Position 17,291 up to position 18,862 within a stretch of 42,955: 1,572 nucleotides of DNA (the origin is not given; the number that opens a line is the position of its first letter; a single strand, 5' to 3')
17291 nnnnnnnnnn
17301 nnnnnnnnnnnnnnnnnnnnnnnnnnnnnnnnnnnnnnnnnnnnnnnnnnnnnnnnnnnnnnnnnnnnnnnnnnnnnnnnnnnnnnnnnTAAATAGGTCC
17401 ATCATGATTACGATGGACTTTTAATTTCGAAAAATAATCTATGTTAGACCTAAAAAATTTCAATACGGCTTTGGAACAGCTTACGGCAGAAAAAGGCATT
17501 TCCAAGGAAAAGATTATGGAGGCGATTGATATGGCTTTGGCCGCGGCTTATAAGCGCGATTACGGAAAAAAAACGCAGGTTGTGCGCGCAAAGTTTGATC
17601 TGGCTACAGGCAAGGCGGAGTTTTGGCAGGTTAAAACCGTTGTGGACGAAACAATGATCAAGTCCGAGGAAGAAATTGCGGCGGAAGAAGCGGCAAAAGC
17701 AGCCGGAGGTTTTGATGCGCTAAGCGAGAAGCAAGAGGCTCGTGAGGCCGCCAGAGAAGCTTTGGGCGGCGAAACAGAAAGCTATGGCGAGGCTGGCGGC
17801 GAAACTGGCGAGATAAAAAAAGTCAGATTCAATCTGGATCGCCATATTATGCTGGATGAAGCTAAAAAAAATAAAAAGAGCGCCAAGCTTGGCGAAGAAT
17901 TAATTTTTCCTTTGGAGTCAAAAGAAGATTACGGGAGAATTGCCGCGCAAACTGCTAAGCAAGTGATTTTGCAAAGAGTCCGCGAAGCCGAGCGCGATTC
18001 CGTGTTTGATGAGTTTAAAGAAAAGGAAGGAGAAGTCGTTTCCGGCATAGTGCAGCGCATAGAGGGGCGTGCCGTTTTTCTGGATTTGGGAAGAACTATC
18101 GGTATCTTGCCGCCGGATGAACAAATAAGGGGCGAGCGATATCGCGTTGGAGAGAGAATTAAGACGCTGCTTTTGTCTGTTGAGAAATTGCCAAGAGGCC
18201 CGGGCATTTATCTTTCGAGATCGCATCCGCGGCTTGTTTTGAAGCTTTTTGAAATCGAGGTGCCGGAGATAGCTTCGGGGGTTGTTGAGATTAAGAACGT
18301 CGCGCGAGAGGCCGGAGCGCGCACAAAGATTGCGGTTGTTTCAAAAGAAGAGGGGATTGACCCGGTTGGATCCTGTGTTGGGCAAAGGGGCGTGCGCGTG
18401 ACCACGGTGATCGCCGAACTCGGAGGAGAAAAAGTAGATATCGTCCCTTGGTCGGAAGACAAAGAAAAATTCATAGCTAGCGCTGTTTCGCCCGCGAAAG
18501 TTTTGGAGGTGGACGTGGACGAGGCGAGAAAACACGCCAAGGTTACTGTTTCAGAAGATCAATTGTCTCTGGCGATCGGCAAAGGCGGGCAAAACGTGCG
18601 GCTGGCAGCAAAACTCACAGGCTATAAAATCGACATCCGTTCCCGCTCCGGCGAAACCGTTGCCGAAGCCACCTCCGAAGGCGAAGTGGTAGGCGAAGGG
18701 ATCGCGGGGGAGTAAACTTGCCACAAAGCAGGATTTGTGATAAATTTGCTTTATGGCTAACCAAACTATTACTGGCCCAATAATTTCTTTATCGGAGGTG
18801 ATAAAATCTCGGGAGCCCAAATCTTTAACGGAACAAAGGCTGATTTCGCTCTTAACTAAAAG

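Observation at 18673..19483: nusA 3'-end relic flanking a 725-bp RelE toxin-antitoxin insert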

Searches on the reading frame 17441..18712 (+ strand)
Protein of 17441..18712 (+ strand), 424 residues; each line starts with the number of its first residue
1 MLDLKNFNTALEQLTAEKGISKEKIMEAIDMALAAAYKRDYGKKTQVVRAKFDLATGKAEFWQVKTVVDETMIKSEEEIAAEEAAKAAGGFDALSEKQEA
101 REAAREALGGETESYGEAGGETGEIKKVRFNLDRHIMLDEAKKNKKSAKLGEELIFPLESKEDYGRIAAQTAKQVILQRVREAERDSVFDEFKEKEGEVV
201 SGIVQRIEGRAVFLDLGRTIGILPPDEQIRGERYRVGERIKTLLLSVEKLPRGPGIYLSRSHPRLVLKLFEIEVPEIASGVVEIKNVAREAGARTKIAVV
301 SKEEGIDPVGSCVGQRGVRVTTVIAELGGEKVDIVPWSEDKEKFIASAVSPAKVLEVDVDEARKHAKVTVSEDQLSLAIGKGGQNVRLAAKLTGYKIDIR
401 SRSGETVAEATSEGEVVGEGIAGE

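Call 4: search_protein_families(library=pfam, proteins=[window:17441-18712:+], max_evalue=0.01)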
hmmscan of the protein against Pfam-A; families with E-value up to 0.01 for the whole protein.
window:17441-18712:+ (424 aa): 6 families
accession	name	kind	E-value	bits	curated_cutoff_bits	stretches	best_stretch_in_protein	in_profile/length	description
PF08529.16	NusA_N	-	7.2e-31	107.3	23.8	2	7-86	2-79/119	NusA N-terminal domain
PF13184.12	KH_5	-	3.1e-27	94.9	27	1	291-358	1-68/69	NusA-like KH domain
PF23095.1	KH_NusA_C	-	3.7e-07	30.5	34.2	1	368-415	3-50/59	Transcription termination/antitermination protein NusA, KH domain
PF00575.29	S1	-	7.4e-06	26.7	22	1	195-249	3-64/74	S1 RNA binding domain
PF07650.23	KH_2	-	2.9e-05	24.2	22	1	344-397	5-58/78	KH domain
PF00013.35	KH_1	-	0.0012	19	21.5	1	367-405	3-42/66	KH domain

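Call 5: find_related_loci(query=window:17441-18712:+, collection=genome_contigs, flank=4000)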
Query window:17441-18712:+ (424 aa) in genome_contigs; peptide patterns used: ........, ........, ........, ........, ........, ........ (x = any residue, [..] = any of these).
600 stretches matched a pattern (row limit reached: there are more); 525 encode a relative of the query (tblastn E <= 1e-3); the best 80 are kept; 80 distinct loci.
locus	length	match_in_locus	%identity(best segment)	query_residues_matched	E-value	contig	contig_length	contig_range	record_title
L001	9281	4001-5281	81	1-424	0e+0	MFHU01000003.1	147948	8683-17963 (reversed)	MAG: Candidatus Giovannonibacteria bacterium RIFCSPHIGHO2_12_FULL_44_22 rifcsphigho2_12_scaffold_119, whole genome shotg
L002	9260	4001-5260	76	1-424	0e+0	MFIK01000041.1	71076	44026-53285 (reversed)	MAG: Candidatus Giovannonibacteria bacterium RIFCSPLOWO2_02_FULL_43_54 rifcsplowo2_02_scaffold_745, whole genome shotgun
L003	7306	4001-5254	74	1-422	0e+0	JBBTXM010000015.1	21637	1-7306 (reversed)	MAG: Patescibacteria group bacterium isolate H51-bin150_1 H51_bin150_1_000000000015, whole genome shotgun sequence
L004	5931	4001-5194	69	1-424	0e+0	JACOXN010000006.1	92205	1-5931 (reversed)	MAG: Candidatus Giovannonibacteria bacterium isolate NC_groundwater_154_Ag_S-0.1um_46_13 S4_GD2017_2_S1_scaffold_228, wh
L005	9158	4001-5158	65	1-413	2e-172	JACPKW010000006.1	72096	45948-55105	MAG: Candidatus Giovannonibacteria bacterium isolate NC_groundwater_505_Ag_S-0.1um_43_101 S35_SO-1_scaffold_240071, whol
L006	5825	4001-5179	62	1-421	1e-164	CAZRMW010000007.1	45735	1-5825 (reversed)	MAG TPA_asm: uncultured Candidatus Saccharibacteria bacterium isolate SRP077602_co6_144 genome assembly, contig: NODE_12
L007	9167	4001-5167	60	1-400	4e-155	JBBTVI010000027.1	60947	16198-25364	MAG: Patescibacteria group bacterium isolate H51-bin228_1 H51_bin228_1_000000000027, whole genome shotgun sequence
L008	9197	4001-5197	61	1-409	3e-155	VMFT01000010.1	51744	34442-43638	MAG: Parcubacteria group bacterium Gr01-1014_29 G01um101429_scaffold_338, whole genome shotgun sequence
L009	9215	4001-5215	63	2-402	1e-154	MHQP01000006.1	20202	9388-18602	MAG: Candidatus Sungbacteria bacterium RIFCSPLOWO2_01_FULL_47_32 rifcsplowo2_01_scaffold_10541, whole genome shotgun seq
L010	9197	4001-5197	61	1-405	3e-154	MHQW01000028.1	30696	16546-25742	MAG: Candidatus Sungbacteria bacterium RIFCSPLOWO2_02_FULL_51_17 rifcsplowo2_02_scaffold_3412, whole genome shotgun sequ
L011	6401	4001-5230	58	2-419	1e-153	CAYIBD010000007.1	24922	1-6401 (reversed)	MAG TPA_asm: uncultured Candidatus Saccharibacteria bacterium isolate ERP119705_co19_980 genome assembly, contig: NODE_1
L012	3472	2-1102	65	24-401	7e-155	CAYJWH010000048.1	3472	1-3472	MAG TPA_asm: uncultured Candidatus Saccharibacteria bacterium isolate ERP125453_co1_479 genome assembly, contig: NODE_39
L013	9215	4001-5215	59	2-416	6e-148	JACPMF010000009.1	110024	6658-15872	MAG: Candidatus Sungiibacteriota bacterium isolate NC_groundwater_542_Ag_S-0.1um_47_13 S35_SO-1_scaffold_194183, whole g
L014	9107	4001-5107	58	1-404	1e-145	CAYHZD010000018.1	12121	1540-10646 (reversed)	MAG TPA_asm: uncultured Candidatus Saccharibacteria bacterium isolate ERP119705_co17_17 genome assembly, contig: NODE_74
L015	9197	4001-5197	55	2-410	1e-139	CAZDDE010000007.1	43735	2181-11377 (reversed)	MAG TPA_asm: uncultured Candidatus Saccharibacteria bacterium isolate SRP178908_co1_52 genome assembly, contig: NODE_441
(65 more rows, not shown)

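Call 6: find_encoding_contigs(protein=window:17441-18712:+, flank=5000)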
Protein window:17441-18712:+ (424 aa): 22 contigs read that carry it; 6 places shown.
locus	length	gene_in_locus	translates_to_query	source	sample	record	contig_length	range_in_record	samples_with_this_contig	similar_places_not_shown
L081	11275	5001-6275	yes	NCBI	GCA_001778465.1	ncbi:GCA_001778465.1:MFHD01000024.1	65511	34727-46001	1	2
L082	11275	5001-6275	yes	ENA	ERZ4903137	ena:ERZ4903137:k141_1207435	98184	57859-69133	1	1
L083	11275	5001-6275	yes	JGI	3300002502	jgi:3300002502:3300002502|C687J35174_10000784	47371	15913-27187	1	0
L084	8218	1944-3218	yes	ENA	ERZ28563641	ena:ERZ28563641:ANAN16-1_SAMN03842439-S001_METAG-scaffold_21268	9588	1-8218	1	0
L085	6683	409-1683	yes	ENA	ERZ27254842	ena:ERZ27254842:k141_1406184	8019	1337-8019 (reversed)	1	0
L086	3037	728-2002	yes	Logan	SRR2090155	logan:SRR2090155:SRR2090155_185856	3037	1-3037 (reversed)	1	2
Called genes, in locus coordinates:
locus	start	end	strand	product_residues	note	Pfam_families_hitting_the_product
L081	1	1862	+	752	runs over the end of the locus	PF01138:RNase_PH, PF03725:RNase_PH_C (weak), PF03726:PNPase (weak), PF01138:RNase_PH, PF00013:KH_1, PF00575:S1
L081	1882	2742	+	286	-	-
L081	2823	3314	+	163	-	PF01725:Ham1p_like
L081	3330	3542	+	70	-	PF14076:DUF4258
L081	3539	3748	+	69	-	PF10049:DUF2283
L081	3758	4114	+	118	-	PF01258:zf-dskA_traR (weak)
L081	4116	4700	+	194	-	PF00578:AhpC-TSA, PF08534:Redoxin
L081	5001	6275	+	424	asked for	PF08529:NusA_N, PF00575:S1 (faint), PF13184:KH_NusA_1st, PF26594:KH_NusA_2nd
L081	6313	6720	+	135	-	-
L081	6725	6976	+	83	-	PF05016:ParE_toxin (weak)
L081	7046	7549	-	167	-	PF01936:NYN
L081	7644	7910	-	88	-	PF00312:Ribosomal_S15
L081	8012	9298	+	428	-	PF00202:Aminotran_3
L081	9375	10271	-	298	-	PF02274:ADI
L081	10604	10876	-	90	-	-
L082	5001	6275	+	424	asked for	PF08529:NusA_N, PF00575:S1 (faint), PF13184:KH_NusA_1st, PF26594:KH_NusA_2nd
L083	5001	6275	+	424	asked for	PF08529:NusA_N, PF00575:S1 (faint), PF13184:KH_NusA_1st, PF26594:KH_NusA_2nd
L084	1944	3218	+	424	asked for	PF08529:NusA_N, PF00575:S1 (faint), PF13184:KH_NusA_1st, PF26594:KH_NusA_2nd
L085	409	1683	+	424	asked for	PF08529:NusA_N, PF00575:S1 (faint), PF13184:KH_NusA_1st, PF26594:KH_NusA_2nd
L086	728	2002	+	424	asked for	PF08529:NusA_N, PF00575:S1 (faint), PF13184:KH_NusA_1st, PF26594:KH_NusA_2nd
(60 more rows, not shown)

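Call 11: find_homologous_proteins(query=window:17441-18712:+, max_evalue=1e-100)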
Query window:17441-18712:+ (424 aa): 7738 proteins with E <= 1e-100 among 8000 candidates; the best 120 are listed.
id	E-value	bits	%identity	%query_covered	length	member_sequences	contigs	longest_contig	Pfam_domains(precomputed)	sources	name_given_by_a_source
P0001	1.5e-253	859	96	100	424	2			PF13184.13,PF26594.2,PF00575.30,PF08529.17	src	-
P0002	6.3e-232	788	90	100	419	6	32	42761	PF13184.13,PF26594.2,PF08529.17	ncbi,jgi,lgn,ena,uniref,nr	ncbi:hypothetical protein A3G55_04605 [Candidatus Giovannonibacteria bacterium RIFCSPLOWO2_12_FULL_4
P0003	2.0e-218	743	84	100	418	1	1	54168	PF13184.13,PF26594.2,PF08529.17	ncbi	-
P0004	2.1e-217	740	83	100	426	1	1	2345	PF13184.13,PF26594.2,PF08529.17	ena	-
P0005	3.3e-217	739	84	100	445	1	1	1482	PF13184.13,PF26594.2,PF08529.17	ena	-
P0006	4.6e-217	739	83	100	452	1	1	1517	PF13184.13,PF26594.2,PF08529.17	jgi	-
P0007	1.1e-216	738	84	100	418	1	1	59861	PF13184.13,PF26594.2,PF08529.17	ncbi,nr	ncbi:MAG: transcription termination factor NusA [Candidatus Giovannonibacteria bacterium]|nr:transcr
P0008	1.2e-216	737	84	100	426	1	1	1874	PF13184.13,PF26594.2,PF08529.17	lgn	-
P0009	1.3e-216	737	83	100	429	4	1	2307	PF13184.13,PF26594.2,PF08529.17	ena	-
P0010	1.6e-216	737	83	100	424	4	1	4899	PF13184.13,PF26594.2,PF08529.17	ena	-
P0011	1.9e-216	737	83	100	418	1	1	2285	PF13184.13,PF26594.2,PF08529.17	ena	-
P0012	1.2e-215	734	84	100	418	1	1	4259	PF13184.13,PF26594.2,PF08529.17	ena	-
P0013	4.2e-212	722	81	100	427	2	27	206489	PF13184.13,PF26594.2,PF08529.17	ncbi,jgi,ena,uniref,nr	ncbi:hypothetical protein A3B05_00225 [Candidatus Giovannonibacteria bacterium RIFCSPLOWO2_01_FULL_4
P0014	6.4e-212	722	78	99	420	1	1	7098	PF13184.13,PF26594.2,PF00575.30,PF08529.17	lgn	-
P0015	6.0e-211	719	81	99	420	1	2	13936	PF13184.13,PF26594.2,PF00575.30,PF08529.17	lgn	-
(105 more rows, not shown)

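Call 12: find_encoding_contigs(protein=P0002, flank=5000, max_places=4)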
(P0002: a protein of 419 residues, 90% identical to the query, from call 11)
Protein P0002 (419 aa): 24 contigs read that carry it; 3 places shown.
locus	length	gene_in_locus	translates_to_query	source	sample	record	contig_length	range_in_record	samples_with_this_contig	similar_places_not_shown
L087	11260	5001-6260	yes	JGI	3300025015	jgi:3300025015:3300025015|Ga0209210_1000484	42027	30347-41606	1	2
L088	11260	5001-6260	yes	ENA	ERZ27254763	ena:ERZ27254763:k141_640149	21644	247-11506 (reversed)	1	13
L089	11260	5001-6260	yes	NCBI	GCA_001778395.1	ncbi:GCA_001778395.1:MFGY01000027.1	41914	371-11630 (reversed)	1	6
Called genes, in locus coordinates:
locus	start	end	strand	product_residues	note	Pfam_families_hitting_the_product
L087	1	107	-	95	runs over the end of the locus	PF15919:HicB_lk_antitox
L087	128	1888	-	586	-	PF05157:MshEN, PF00437:T2SSE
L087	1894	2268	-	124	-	PF00072:Response_reg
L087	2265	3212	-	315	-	PF00512:HisKA, PF02518:HATPase_c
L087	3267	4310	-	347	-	-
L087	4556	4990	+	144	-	PF10543:ORF6N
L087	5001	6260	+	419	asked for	PF08529:NusA_N, PF13184:KH_NusA_1st, PF26594:KH_NusA_2nd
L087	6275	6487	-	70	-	PF07927:HicA_toxin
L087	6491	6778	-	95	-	PF15919:HicB_lk_antitox, PF15970:HicB-like_2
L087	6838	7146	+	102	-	-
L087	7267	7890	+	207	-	-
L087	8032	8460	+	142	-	-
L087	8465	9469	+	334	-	PF09925:DUF2157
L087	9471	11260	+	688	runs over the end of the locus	PF03030:H_PPase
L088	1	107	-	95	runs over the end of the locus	PF15919:HicB_lk_antitox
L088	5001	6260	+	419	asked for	PF08529:NusA_N, PF13184:KH_NusA_1st, PF26594:KH_NusA_2nd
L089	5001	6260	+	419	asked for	PF08529:NusA_N, PF13184:KH_NusA_1st, PF26594:KH_NusA_2nd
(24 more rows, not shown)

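Call 13: find_encoding_contigs(protein=P0001, flank=5000, max_places=4)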
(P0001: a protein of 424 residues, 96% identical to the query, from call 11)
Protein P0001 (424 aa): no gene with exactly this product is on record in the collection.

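Call 43: search_protein_families(library=pfam, proteins=[L001:5544-5897:+, L087:6838-7143:+, L087:7267-7887:+, L087:8032-8457:+], max_evalue=0.01)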
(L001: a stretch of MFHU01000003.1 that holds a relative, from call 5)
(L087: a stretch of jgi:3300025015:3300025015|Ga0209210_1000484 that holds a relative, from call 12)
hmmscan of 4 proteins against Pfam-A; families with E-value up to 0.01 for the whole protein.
L001:5544-5897:+ (118 aa): 0 families

L087:6838-7143:+ (102 aa): 0 families

L087:7267-7887:+ (207 aa): 3 families
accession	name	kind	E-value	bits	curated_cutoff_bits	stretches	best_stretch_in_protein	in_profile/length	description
PF23547.1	Zn_ribbon_FGT1_1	-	0.00038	20.4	27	1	176-206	3-33/35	FORGETTER1 first zinc ribbon domain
PF12760.12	Zn_ribbon_IS1595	-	0.0038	17.6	25.4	1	178-200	21-44/46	Transposase zinc-ribbon domain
PF13069.11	DUF3933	-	0.0095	16.2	25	0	134-158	14-38/52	Protein of unknown function (DUF3933)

L087:8032-8457:+ (142 aa): 0 families

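Call 45: find_encoding_contigs(protein=P0003, flank=5000, max_places=3)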
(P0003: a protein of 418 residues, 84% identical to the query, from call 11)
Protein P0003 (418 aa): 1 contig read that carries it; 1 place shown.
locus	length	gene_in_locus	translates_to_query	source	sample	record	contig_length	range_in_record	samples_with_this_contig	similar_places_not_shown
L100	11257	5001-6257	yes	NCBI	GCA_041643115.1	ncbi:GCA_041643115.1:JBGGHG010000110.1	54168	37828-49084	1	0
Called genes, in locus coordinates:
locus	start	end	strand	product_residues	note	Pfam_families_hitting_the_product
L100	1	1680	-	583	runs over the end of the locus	PF05157:MshEN, PF00437:T2SSE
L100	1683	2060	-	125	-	PF00072:Response_reg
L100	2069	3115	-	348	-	PF00512:HisKA, PF02518:HATPase_c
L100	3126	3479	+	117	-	-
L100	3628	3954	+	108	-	PF05656:DUF805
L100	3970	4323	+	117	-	-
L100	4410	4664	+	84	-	PF15919:HicB_lk_antitox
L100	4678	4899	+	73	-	PF07927:HicA_toxin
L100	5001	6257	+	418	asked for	PF08529:NusA_N, PF13184:KH_NusA_1st, PF26594:KH_NusA_2nd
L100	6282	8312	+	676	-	PF03030:H_PPase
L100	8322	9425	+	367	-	PF00155:Aminotran_1_2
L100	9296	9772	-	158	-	-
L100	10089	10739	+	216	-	PF00574:CLP_protease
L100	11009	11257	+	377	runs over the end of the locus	PF10706:Aminoglyc_resit (faint)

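Call 46: find_encoding_contigs(protein=P0010, flank=5000, max_places=3)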
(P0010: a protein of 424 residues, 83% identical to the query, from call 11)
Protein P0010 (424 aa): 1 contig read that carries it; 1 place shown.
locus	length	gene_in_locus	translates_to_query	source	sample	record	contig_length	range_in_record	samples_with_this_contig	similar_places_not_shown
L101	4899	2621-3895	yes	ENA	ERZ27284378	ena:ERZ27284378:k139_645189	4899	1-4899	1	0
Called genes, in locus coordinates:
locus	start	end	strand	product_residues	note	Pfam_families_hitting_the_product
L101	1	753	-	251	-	?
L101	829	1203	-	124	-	PF00072:Response_reg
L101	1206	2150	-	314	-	PF00512:HisKA, PF02518:HATPase_c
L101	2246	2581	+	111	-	PF09997:DUF2238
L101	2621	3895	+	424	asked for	PF08529:NusA_N, PF13184:KH_NusA_1st, PF26594:KH_NusA_2nd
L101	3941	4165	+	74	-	-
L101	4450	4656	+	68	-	-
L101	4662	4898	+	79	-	?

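Call 51: list_cluster_members(proteins=[P0001, P0123, P0128])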
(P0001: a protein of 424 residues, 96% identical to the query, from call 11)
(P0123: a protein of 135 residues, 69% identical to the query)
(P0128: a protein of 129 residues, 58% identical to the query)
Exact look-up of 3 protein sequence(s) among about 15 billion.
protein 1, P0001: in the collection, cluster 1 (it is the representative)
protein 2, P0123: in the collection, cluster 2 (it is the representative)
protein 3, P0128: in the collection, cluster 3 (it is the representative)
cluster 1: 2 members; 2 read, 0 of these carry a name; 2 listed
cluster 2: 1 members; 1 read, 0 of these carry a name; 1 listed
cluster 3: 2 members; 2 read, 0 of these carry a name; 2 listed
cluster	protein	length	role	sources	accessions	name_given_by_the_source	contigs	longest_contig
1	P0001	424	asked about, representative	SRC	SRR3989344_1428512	-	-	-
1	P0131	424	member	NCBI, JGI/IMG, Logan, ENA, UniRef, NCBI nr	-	-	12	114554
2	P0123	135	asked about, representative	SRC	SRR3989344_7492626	-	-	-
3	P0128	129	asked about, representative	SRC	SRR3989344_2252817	-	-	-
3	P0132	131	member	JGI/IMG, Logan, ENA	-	-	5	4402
